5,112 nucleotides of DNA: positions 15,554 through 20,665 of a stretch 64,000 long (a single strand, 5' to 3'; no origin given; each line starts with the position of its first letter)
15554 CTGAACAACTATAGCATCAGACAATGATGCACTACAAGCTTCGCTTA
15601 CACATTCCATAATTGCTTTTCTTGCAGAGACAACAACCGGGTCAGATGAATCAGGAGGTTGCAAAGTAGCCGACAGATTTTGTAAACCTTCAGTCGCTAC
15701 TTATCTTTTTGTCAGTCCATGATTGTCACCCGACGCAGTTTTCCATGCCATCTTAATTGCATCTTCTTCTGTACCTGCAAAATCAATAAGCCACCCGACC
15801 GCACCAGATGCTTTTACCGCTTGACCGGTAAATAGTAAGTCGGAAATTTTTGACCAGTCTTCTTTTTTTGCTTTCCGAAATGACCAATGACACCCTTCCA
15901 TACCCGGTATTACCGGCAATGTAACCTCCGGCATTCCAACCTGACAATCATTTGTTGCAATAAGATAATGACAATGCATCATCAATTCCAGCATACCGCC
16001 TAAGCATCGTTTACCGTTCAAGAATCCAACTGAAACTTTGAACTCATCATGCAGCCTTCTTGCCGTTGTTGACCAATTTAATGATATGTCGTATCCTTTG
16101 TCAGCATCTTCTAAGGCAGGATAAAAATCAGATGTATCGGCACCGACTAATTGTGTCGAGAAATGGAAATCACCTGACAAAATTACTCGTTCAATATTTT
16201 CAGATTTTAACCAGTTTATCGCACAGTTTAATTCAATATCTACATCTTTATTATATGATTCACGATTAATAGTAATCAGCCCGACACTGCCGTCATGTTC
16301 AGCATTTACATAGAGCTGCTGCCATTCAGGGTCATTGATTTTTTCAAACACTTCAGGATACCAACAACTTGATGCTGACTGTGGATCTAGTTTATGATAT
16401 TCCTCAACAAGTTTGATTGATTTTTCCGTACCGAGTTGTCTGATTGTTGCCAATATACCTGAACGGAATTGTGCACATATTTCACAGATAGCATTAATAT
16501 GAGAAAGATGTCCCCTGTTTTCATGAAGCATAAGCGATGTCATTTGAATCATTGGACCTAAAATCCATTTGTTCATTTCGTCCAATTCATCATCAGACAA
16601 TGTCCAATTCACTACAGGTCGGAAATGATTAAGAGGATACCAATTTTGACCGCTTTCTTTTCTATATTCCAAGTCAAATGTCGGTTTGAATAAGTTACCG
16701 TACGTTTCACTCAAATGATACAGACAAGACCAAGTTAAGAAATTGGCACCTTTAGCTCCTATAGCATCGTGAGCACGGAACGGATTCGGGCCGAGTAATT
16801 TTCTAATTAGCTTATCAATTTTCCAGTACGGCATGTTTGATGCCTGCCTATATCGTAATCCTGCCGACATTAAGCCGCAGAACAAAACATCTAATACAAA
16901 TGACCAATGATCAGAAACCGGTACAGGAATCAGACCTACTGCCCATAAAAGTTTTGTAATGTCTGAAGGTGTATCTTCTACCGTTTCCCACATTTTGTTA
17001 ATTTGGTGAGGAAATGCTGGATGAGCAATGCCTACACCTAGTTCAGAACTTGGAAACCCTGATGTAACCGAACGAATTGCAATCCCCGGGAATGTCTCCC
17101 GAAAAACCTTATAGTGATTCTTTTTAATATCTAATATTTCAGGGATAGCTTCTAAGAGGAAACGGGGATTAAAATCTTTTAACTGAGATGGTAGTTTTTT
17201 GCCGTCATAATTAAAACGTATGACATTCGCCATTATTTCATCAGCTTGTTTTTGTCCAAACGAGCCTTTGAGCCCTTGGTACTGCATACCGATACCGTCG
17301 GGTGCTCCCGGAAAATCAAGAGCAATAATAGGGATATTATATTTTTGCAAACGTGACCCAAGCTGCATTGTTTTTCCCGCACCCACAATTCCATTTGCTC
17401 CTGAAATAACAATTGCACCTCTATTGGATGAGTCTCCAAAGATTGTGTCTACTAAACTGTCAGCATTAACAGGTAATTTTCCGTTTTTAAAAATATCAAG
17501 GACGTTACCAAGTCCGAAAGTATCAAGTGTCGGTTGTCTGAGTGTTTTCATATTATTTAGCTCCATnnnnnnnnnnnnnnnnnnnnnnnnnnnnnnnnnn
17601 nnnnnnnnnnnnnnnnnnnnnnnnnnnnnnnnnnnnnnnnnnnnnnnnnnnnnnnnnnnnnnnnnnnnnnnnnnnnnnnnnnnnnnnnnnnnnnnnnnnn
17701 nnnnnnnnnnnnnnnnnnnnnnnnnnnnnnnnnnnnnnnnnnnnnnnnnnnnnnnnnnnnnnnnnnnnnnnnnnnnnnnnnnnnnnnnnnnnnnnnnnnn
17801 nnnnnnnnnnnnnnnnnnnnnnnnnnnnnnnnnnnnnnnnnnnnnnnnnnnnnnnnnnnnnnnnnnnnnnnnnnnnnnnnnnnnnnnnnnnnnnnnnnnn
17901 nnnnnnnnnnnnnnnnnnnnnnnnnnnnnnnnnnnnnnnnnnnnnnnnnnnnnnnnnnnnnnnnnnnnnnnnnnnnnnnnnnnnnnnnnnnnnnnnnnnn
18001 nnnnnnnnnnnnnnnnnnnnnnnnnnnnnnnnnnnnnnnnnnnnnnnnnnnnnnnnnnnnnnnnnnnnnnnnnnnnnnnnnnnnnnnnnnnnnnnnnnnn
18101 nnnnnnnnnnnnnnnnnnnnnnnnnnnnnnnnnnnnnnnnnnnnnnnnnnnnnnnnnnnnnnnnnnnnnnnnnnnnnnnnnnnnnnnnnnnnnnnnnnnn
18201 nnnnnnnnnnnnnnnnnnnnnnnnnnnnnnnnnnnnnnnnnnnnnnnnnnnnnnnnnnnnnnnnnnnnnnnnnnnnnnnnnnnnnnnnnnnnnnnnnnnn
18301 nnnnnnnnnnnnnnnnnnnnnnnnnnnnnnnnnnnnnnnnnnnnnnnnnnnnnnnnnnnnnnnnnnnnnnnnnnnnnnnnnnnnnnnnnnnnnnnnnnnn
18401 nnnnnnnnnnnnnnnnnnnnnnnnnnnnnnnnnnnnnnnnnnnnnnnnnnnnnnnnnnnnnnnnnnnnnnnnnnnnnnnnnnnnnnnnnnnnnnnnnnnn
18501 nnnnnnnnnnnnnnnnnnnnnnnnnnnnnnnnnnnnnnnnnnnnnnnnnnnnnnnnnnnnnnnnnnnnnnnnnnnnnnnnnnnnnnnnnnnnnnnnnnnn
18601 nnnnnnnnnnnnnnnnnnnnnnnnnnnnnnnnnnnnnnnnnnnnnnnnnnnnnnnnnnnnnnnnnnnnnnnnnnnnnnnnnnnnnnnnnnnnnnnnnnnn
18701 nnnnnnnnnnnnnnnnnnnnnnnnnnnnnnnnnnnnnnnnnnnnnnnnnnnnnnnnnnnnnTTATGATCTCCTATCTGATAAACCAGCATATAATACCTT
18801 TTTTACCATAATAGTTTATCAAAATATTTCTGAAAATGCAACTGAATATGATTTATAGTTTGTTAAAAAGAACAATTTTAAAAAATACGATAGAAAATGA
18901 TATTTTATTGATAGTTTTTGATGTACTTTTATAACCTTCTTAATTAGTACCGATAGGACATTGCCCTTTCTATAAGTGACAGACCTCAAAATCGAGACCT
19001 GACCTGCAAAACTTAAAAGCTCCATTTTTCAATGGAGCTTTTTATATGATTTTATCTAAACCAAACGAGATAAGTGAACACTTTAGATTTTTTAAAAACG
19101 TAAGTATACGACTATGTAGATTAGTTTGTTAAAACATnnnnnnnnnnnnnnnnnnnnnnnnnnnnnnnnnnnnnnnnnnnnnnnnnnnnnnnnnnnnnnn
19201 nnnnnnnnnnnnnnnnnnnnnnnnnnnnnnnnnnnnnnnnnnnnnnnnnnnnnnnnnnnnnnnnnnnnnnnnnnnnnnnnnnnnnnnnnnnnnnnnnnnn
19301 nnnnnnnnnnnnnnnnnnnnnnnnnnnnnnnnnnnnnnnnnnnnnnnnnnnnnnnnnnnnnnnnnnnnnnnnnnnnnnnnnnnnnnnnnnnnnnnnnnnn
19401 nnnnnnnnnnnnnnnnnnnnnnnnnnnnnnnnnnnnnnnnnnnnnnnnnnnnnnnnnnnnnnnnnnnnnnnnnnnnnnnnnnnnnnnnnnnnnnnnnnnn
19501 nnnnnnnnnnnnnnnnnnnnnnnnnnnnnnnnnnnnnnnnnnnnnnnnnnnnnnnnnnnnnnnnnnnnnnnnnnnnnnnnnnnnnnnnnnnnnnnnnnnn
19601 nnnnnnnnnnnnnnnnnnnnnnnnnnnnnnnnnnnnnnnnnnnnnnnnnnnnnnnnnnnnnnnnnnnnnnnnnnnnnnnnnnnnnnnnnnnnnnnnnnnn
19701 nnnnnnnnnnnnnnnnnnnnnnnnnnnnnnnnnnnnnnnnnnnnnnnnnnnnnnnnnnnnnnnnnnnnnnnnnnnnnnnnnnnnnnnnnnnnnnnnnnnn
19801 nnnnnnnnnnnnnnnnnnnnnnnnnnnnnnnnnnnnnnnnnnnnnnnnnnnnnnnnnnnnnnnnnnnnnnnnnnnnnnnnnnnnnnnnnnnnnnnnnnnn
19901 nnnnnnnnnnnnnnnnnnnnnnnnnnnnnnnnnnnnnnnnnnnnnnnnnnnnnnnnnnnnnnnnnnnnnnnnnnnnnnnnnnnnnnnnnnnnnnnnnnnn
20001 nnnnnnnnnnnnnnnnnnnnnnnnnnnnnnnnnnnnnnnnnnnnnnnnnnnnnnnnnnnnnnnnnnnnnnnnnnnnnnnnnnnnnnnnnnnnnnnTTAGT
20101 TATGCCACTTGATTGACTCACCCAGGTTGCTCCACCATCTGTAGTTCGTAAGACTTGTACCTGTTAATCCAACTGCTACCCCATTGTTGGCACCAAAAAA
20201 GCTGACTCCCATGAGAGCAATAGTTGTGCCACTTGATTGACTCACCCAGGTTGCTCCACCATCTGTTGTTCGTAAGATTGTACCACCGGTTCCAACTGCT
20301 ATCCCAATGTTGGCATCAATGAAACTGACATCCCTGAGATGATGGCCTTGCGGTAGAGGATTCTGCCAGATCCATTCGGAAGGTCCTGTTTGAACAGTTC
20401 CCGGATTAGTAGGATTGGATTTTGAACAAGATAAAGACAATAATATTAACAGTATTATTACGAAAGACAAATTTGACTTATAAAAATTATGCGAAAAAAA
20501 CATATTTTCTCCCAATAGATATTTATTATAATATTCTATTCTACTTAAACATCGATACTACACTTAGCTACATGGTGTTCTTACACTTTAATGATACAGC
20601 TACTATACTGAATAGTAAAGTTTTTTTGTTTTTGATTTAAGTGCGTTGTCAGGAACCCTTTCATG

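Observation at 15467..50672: Four conserved genes each carry a single in-frame TAA, with homology continuing in the same frame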

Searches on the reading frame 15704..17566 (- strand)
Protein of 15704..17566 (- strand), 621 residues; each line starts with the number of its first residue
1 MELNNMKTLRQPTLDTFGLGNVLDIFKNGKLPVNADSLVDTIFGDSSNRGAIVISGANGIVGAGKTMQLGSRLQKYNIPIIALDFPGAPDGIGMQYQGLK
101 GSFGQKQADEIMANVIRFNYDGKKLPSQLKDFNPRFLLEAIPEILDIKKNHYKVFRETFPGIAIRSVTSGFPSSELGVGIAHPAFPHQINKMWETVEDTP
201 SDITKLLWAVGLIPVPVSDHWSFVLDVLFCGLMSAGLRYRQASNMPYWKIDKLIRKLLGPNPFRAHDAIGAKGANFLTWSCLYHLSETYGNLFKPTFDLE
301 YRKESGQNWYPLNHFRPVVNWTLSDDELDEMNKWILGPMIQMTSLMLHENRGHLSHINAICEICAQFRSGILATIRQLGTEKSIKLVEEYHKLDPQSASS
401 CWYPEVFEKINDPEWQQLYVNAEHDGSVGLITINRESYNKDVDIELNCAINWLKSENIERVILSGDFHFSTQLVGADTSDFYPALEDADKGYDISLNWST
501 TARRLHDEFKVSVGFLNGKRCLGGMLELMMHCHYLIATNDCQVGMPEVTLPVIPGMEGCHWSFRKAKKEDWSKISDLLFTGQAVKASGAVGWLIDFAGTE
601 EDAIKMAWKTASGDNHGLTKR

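Call 27: find_related_loci(query=window:15704-17566:-, collection=genome_contigs, flank=10000)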
Query seq(621 aa) (621 aa) in genome_contigs; peptide patterns used: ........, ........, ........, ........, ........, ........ (x = any residue, [..] = any of these).
347 stretches matched a pattern; 340 encode a relative of the query (tblastn E <= 1e-3); the best 80 are kept; 80 distinct loci.
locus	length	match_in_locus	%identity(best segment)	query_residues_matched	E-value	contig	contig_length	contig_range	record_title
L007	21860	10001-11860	82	2-621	0e+0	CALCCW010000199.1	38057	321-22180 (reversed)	MAG TPA_asm: uncultured candidate division Zixibacteria bacterium isolate DRR093004_bin.15_CONCOCT_v1.1_MAG genome assem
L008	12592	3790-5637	72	6-621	0e+0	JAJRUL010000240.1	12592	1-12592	MAG: Candidatus Zixiibacteriota bacterium isolate Dive96_bin10.185 k141_5059293, whole genome shotgun sequence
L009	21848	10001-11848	73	6-621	0e+0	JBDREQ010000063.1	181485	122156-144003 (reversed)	MAG: Candidatus Zixiibacteriota bacterium isolate MEGAHIT-group-1.322 k141_656313, whole genome shotgun sequence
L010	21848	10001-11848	71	6-621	0e+0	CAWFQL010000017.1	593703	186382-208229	MAG: uncultured candidate division Zixibacteria bacterium isolate MFD05942.bin.1.318 genome assembly, contig: contig_673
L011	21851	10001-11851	71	5-621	0e+0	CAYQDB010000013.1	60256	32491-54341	MAG TPA_asm: uncultured Ignavibacteriales bacterium isolate binchicken_co34_486 genome assembly, contig: NODE_608_length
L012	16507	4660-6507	70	6-621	0e+0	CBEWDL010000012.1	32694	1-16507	MAG TPA_asm: uncultured bacterium isolate SRR12059192_binner23_Refined_3 genome assembly, contig: ERZ26875191.14, whole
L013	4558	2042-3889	70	6-621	0e+0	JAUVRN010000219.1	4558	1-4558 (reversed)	MAG: Candidatus Zixiibacteriota bacterium isolate CSMAG_715 CSMAG_715_k127_8013265_length_4558_cov_8.0000, whole genome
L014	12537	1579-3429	71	5-621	0e+0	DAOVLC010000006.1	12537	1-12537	MAG TPA_asm: Candidatus Zixiibacteriota bacterium isolate CSMAG_1435 CSMAG_1435_k141_3063841_length_12537_cov_20.3920, w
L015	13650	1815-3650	70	6-617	0e+0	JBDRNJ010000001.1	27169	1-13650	MAG: bacterium isolate MEGAHIT-group-1.882 k141_13245794, whole genome shotgun sequence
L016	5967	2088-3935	69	6-621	0e+0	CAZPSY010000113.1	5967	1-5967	MAG TPA_asm: uncultured Ignavibacteriaceae bacterium isolate binchicken_co109_124 genome assembly, contig: NODE_5480_len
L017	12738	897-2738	70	8-621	0e+0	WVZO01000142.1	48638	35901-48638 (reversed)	MAG: Candidatus Aminicenantes bacterium isolate CS4-C025 C_merged_R1_(paired)_contig_104197, whole genome shotgun sequen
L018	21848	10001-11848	69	6-621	0e+0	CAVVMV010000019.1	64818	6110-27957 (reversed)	MAG: uncultured Ignavibacteriales bacterium isolate MFD03551.bin.2.74 genome assembly, contig: contig_36016, whole genom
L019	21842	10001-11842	69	5-617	0e+0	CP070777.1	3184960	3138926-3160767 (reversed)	MAG: Candidatus Zixiibacteriota bacterium isolate bin19 chromosome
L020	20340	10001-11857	68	4-621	0e+0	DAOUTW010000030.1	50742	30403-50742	MAG TPA_asm: Candidatus Zixiibacteriota bacterium isolate CSMAG_807 CSMAG_807_k141_378728_length_50742_cov_11.6267, whol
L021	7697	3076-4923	69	6-621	0e+0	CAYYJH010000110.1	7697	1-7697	MAG TPA_asm: uncultured Ignavibacteriaceae bacterium isolate binchicken_co275_506 genome assembly, contig: NODE_16328_le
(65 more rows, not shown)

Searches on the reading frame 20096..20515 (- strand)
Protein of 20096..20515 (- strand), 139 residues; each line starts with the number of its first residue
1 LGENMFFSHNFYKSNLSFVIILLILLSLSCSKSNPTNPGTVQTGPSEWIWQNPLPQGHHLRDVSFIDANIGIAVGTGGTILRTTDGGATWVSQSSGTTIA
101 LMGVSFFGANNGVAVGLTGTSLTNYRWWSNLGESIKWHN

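Call 63: search_protein_families(library=pfam, proteins=[window:20096-20515:-], max_evalue=0.00001)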
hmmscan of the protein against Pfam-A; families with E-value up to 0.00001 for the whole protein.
window:20096-20515:- (139 aa): 1 family
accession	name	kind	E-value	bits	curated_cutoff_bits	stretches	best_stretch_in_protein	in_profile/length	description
PF14870.12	PSII_BNR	-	1.1e-06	28.6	27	1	53-108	13-72/303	Photosynthesis system II assembly factor YCF48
